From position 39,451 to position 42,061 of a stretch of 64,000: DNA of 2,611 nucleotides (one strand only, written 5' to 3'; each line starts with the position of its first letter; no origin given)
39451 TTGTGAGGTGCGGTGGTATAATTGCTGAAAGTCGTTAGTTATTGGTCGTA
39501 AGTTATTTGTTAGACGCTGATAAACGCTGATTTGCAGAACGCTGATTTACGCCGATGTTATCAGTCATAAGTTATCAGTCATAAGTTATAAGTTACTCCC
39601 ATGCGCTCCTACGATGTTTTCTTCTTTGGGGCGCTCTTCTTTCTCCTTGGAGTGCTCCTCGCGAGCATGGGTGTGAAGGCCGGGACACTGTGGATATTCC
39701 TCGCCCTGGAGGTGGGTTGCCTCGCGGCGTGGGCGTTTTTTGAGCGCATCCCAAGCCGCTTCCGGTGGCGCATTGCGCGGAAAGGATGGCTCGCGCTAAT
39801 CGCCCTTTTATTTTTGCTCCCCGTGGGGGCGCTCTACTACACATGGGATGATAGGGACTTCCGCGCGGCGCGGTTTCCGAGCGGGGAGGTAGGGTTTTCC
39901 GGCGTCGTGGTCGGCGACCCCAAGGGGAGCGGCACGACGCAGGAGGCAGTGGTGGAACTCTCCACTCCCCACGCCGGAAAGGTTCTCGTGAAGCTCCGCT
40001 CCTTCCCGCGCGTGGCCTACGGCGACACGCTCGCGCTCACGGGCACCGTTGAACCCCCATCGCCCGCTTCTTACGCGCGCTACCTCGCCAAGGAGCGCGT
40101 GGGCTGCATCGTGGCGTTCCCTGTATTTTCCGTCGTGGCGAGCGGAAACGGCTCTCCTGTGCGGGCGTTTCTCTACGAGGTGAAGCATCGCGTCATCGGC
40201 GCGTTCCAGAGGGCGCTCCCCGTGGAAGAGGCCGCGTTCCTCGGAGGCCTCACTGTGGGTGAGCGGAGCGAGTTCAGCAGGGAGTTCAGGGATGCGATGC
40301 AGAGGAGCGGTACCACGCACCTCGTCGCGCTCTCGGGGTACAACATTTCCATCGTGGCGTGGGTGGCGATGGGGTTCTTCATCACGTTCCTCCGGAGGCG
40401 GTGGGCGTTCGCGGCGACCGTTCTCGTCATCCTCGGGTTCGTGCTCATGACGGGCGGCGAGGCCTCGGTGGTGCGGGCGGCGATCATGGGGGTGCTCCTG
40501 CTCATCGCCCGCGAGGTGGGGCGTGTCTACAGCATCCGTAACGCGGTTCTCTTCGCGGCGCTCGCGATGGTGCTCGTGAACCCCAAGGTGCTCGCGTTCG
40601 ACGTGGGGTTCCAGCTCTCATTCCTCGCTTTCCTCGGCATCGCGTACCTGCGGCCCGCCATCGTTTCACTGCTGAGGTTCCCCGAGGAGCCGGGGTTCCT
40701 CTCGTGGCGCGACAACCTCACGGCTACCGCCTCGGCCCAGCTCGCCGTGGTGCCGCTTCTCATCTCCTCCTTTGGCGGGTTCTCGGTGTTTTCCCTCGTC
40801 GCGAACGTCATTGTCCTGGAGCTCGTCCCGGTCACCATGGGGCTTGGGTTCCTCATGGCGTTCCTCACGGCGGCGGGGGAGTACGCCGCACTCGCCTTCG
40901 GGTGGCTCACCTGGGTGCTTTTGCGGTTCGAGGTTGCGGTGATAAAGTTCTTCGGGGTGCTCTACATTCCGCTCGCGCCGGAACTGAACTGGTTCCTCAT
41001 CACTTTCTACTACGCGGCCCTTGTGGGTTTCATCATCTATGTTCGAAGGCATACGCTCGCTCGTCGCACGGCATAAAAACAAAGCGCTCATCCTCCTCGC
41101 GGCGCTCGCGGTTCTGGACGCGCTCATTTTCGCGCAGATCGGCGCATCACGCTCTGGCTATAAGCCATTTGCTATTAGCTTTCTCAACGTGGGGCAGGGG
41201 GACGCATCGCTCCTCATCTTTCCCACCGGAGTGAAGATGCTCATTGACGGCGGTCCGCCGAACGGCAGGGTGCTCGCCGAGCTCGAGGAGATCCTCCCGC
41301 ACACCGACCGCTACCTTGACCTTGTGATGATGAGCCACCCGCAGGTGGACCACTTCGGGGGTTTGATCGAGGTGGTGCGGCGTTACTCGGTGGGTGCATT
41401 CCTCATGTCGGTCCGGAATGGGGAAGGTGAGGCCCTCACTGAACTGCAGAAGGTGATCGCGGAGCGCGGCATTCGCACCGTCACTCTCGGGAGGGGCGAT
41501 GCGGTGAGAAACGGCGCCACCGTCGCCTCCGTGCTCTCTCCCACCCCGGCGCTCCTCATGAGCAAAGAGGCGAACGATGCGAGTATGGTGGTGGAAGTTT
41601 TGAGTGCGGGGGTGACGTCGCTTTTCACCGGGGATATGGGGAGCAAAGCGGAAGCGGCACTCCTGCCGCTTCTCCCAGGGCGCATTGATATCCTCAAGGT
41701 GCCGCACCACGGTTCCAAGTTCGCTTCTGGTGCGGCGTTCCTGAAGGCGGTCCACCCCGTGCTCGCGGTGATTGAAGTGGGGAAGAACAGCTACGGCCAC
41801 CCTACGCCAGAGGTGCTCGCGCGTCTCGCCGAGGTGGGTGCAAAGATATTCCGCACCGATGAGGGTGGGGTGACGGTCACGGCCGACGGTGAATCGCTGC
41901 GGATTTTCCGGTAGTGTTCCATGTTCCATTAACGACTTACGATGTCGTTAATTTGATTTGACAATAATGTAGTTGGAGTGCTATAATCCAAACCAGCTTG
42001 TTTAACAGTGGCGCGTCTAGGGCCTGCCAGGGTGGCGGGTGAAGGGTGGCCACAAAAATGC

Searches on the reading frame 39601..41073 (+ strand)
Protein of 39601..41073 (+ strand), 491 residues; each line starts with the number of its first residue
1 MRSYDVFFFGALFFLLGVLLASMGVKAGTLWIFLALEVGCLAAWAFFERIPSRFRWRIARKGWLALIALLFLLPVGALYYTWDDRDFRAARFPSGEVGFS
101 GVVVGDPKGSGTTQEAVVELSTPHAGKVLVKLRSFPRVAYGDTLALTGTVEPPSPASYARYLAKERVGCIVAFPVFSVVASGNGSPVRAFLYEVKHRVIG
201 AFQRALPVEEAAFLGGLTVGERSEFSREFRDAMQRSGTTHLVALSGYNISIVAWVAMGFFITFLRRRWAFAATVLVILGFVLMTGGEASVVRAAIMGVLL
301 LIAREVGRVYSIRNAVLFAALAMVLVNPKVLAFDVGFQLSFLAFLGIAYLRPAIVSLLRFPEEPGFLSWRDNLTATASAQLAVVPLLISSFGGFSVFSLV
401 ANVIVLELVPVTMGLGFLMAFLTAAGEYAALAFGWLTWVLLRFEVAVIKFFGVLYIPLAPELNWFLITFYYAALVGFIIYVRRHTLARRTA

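Call 47: search_protein_families(library=pfam, proteins=[window:39601-41073:+], max_evalue=0.001)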
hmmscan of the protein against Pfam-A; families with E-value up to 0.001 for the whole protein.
window:39601-41073:+ (491 aa): 2 families
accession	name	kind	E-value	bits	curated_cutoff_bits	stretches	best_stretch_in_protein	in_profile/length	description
PF03772.21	Competence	-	2.2e-48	165.4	23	1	217-481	1-267/270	Competence protein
PF13567.11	DUF4131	-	2.7e-12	47.1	31.6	1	30-168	7-154/165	Domain of unknown function (DUF4131)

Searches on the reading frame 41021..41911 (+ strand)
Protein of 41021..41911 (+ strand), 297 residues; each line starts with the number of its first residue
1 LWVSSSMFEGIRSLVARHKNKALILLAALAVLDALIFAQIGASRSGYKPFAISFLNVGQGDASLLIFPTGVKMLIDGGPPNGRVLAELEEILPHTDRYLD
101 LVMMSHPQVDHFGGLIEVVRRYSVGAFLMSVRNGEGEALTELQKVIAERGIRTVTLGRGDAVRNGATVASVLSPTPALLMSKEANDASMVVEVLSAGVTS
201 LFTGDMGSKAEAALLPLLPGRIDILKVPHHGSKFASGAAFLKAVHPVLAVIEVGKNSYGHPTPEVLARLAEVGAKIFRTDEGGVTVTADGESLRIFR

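Call 90: search_protein_families(library=pfam, proteins=[window:41021-41911:+], max_evalue=0.0001)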
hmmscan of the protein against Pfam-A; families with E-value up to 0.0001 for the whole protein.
window:41021-41911:+ (297 aa): 2 families
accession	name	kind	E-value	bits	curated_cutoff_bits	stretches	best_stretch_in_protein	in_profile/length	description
PF00753.33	Lactamase_B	-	3.7e-08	34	22.7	1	57-246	3-187/196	Metallo-beta-lactamase superfamily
PF12706.13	Lactamase_B_2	-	4e-05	23.8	27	1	74-211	4-148/200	Beta-lactamase superfamily domain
